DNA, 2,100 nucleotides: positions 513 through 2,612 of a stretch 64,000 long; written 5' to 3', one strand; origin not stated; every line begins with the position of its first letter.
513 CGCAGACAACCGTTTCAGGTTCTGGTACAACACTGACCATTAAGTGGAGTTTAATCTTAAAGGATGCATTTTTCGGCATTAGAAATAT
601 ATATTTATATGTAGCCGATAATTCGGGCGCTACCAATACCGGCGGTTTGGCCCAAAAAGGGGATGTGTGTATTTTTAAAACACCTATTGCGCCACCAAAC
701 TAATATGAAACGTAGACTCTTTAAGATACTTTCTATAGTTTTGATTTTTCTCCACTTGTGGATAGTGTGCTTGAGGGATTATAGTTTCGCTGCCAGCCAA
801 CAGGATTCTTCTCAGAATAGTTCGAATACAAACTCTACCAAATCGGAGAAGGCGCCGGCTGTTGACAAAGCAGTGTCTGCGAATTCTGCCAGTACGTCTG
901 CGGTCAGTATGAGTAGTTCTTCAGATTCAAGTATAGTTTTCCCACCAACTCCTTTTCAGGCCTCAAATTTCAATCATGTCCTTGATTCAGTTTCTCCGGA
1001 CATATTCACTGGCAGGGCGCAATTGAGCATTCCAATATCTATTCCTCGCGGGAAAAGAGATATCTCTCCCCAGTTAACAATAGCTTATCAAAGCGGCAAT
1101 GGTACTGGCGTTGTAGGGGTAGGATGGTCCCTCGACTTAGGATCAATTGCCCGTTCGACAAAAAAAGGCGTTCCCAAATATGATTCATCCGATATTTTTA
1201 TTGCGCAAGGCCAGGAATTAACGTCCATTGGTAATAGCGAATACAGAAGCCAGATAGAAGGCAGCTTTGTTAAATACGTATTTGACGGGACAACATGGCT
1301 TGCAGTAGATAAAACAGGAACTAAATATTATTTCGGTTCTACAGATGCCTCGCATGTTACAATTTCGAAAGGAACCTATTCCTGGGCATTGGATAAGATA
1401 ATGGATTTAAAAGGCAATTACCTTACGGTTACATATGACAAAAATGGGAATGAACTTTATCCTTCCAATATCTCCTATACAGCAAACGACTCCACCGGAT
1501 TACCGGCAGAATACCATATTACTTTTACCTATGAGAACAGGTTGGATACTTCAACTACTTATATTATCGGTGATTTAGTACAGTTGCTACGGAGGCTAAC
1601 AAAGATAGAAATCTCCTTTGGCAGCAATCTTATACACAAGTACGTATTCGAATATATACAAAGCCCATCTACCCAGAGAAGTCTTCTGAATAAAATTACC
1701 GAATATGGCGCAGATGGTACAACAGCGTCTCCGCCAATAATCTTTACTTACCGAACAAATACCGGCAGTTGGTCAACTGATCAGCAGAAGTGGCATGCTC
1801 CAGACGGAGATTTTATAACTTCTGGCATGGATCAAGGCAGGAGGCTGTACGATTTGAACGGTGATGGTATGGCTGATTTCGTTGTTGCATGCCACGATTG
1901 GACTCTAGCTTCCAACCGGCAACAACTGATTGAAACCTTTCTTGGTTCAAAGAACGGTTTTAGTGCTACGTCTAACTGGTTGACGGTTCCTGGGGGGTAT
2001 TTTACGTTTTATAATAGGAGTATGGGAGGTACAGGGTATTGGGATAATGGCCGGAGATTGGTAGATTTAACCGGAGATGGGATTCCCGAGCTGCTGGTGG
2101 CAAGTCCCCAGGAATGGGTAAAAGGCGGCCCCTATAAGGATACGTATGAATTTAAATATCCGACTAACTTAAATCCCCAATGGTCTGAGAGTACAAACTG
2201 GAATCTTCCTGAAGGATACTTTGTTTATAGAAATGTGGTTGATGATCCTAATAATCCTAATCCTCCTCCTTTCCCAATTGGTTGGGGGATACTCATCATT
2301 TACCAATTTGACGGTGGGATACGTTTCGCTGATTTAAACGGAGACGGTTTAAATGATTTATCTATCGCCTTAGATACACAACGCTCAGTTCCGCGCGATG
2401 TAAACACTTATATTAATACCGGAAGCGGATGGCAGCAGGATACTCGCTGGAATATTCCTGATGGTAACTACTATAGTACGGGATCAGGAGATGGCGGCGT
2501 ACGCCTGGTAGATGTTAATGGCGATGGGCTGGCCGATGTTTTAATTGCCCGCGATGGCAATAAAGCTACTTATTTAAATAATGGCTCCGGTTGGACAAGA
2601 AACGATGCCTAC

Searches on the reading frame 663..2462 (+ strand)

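Call 71: search_protein_families(library=ncbifam, proteins=[window:663-2462:+], max_evalue=0.001)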
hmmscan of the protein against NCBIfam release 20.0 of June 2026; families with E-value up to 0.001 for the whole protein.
window:663-2462:+ (600 aa): 3 families
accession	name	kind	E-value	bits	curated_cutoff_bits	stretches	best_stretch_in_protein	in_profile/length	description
NF011780.0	PRK15244.1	equivalog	1.6e-11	43.5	1133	1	105-185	25-101/591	SPI-2 type III secretion system effector NAD(+)--protein-arginine ADP-ribosyltransferase SpvB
NF000157.1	fusid_est_FusH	equivalog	7.1e-05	21.6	999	0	540-596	412-463/520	fusidic acid esterase FusH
NF047539.1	XAC2610_fam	domain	0.00029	21.3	35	0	553-582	1-30/89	XAC2610-related protein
